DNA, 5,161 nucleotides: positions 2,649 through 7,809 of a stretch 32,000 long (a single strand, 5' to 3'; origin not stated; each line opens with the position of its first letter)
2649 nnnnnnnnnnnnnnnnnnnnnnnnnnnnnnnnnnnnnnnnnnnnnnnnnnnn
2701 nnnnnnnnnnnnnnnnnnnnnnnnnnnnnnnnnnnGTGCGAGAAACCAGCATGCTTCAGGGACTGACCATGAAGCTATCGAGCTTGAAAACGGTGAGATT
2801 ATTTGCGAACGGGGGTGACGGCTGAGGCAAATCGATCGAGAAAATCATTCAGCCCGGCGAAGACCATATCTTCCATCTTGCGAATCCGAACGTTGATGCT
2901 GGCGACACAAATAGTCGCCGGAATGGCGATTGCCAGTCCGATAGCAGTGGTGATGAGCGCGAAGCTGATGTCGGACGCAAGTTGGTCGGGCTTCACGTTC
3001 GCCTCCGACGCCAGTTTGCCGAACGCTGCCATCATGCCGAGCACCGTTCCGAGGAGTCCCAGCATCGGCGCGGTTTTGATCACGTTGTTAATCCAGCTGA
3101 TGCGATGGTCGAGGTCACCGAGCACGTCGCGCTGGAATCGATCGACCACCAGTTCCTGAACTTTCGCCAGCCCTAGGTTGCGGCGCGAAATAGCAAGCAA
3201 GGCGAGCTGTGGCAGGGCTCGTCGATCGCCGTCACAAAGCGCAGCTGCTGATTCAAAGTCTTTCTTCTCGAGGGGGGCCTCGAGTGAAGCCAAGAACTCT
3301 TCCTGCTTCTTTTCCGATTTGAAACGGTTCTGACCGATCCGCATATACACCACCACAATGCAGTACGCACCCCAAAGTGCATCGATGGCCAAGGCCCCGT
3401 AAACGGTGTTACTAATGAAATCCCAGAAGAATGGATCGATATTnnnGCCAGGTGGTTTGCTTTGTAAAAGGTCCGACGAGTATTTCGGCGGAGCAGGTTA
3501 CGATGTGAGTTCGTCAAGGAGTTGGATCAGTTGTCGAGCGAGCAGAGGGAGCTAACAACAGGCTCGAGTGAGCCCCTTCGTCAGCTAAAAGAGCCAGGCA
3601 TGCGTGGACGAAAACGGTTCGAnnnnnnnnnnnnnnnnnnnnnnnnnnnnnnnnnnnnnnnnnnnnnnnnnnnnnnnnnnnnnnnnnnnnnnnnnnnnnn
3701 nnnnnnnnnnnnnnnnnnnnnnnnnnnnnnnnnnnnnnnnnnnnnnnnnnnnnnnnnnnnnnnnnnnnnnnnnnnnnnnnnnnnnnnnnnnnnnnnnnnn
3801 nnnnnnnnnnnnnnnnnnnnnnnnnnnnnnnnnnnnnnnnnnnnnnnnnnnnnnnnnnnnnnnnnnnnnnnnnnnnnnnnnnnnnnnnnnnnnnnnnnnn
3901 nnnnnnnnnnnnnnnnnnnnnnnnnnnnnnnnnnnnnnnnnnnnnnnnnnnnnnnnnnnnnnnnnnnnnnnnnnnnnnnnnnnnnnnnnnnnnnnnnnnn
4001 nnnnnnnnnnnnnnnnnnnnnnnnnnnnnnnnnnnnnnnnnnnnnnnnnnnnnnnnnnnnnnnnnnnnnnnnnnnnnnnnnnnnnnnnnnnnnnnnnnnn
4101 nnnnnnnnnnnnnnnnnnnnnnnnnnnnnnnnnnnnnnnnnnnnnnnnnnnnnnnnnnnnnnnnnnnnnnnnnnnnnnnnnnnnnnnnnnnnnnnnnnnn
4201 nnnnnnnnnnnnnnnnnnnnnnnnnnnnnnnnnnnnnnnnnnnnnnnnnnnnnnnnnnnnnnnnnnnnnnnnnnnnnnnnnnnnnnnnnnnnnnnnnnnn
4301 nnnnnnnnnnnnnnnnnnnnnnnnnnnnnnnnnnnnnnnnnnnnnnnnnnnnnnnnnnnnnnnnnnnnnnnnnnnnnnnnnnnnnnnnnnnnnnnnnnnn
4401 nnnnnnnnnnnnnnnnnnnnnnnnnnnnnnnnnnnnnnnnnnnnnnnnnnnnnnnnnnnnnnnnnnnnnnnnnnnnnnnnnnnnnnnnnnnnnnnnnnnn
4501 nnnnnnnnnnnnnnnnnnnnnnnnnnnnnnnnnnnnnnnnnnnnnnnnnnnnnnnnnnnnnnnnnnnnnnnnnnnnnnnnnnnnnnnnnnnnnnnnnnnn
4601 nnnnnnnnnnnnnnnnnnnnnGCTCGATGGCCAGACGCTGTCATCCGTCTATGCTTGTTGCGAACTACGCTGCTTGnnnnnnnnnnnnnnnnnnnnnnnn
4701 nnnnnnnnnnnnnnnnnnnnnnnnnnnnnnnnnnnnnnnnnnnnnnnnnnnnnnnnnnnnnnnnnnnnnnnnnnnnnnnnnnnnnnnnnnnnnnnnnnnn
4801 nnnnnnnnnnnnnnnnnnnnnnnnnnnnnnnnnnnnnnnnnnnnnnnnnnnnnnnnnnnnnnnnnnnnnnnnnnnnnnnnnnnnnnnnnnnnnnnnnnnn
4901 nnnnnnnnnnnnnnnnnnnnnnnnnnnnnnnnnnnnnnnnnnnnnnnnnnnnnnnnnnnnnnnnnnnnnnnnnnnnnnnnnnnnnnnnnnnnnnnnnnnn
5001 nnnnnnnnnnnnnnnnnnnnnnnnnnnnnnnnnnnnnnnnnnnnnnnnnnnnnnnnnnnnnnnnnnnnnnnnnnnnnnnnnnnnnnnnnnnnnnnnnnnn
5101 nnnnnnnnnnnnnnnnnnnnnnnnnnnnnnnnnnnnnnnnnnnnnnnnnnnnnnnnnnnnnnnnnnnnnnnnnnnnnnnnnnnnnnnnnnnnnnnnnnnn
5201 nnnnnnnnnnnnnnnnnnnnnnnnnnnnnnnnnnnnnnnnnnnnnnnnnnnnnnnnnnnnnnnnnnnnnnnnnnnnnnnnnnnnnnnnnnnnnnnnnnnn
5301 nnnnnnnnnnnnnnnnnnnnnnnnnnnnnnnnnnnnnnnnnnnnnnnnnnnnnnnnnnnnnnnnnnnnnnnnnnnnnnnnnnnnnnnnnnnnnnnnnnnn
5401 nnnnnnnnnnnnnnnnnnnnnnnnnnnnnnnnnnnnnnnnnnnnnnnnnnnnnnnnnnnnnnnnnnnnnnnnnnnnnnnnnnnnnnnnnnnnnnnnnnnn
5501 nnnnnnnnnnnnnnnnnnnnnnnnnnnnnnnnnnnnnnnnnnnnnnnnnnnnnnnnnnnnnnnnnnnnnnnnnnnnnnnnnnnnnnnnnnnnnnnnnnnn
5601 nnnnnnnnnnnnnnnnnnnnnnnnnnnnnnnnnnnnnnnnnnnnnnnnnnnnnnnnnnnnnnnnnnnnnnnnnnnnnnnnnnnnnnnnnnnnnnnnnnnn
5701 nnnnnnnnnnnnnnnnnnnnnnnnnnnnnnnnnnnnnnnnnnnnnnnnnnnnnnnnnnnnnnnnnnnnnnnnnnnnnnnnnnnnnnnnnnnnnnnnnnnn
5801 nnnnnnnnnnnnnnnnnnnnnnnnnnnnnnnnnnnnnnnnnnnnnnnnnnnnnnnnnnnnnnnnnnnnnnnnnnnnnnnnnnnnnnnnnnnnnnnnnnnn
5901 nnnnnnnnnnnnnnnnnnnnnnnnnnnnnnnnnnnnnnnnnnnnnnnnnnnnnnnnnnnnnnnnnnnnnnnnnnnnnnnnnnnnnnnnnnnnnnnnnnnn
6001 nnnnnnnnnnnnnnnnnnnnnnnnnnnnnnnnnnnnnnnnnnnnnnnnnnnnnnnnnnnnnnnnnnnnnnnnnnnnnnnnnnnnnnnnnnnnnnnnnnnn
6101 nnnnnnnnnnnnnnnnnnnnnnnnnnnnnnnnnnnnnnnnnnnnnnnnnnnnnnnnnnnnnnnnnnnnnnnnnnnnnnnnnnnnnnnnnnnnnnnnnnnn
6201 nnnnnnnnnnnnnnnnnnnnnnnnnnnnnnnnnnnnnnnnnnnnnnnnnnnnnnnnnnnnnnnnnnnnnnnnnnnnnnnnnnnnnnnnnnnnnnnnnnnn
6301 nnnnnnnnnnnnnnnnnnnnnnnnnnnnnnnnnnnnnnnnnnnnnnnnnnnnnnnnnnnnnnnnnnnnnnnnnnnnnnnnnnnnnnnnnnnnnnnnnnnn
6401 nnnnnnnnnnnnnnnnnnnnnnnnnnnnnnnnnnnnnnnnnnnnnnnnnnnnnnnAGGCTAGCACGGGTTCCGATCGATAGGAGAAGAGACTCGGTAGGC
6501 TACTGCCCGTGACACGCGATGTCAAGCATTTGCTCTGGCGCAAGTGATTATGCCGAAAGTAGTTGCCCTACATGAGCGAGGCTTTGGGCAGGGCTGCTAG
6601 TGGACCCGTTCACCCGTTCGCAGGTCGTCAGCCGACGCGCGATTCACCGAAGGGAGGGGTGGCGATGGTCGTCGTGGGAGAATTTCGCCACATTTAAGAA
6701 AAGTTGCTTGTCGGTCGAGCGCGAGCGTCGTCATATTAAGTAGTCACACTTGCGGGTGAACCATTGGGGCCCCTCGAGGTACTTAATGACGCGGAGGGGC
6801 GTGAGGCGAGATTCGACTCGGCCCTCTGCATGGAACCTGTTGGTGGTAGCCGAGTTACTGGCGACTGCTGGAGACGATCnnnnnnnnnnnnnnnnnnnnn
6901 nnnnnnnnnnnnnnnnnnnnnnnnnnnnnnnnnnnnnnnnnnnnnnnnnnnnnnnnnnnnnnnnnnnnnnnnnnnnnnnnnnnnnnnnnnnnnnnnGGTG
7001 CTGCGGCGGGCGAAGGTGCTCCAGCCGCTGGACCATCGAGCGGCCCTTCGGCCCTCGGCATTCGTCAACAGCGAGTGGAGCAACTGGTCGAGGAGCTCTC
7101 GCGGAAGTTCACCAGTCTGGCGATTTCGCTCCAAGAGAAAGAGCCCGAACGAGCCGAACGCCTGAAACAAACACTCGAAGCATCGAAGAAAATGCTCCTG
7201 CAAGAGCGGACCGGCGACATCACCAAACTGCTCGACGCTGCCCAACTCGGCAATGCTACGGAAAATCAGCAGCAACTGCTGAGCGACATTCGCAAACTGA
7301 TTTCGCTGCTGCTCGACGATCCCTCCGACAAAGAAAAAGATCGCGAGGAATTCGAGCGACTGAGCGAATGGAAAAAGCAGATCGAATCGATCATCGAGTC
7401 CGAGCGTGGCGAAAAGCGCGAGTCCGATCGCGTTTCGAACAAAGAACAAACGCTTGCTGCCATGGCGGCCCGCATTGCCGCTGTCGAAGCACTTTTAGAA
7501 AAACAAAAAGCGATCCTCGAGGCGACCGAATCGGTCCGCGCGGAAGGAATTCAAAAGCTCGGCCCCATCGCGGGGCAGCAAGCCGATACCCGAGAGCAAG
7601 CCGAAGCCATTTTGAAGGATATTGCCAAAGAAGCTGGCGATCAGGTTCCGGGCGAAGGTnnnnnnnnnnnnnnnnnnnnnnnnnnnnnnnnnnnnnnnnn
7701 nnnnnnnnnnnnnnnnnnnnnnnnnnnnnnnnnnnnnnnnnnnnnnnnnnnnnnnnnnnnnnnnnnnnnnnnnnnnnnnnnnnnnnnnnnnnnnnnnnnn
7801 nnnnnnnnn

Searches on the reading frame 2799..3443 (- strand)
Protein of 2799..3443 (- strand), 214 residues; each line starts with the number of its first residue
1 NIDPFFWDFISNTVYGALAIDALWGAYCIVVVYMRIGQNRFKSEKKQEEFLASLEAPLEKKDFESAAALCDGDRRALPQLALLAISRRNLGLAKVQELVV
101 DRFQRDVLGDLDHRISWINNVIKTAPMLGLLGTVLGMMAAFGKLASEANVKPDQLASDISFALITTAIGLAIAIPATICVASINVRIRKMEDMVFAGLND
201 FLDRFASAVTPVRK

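Call 8: search_protein_families(library=pfam, proteins=[window:2799-3443:-], max_evalue=0.01)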
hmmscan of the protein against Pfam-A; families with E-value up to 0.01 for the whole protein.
window:2799-3443:- (214 aa): 1 family
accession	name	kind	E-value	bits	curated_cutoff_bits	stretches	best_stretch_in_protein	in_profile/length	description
PF01618.21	MotA_ExbB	-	6.8e-24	84.5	22.9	1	109-191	40-122/127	MotA/TolQ/ExbB proton channel family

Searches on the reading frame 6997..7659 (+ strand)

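Call 51: search_protein_families(library=pfam, proteins=[window:6997-7659:+], max_evalue=10)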
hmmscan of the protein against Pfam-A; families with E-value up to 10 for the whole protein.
window:6997-7659:+ (221 aa): 6 families
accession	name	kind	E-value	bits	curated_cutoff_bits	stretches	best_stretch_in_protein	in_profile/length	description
PF10504.14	DUF2452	-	0.027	14.4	25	1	151-212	15-76/156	Protein of unknown function (DUF2452)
PF09351.15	DUF1993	-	1.7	9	23.4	1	137-172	66-101/161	Domain of unknown function (DUF1993)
PF02413.22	Caudo_TAP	-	1.8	9.1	22.1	1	47-105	55-113/131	Caudovirales tail fibre assembly protein, lambda gpK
PF17190.9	RecG_N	-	2.4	9.4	23.1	1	25-64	21-60/89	RecG N-terminal helical domain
PF14088.11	DUF4268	-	2.6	8.5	27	1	110-135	60-85/140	Domain of unknown function (DUF4268)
PF20698.3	PIN-TPR-GreABC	-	3.6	8.3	27.8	1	30-122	15-106/138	PIN domain associated with the TPR-GreAB-C-PIN system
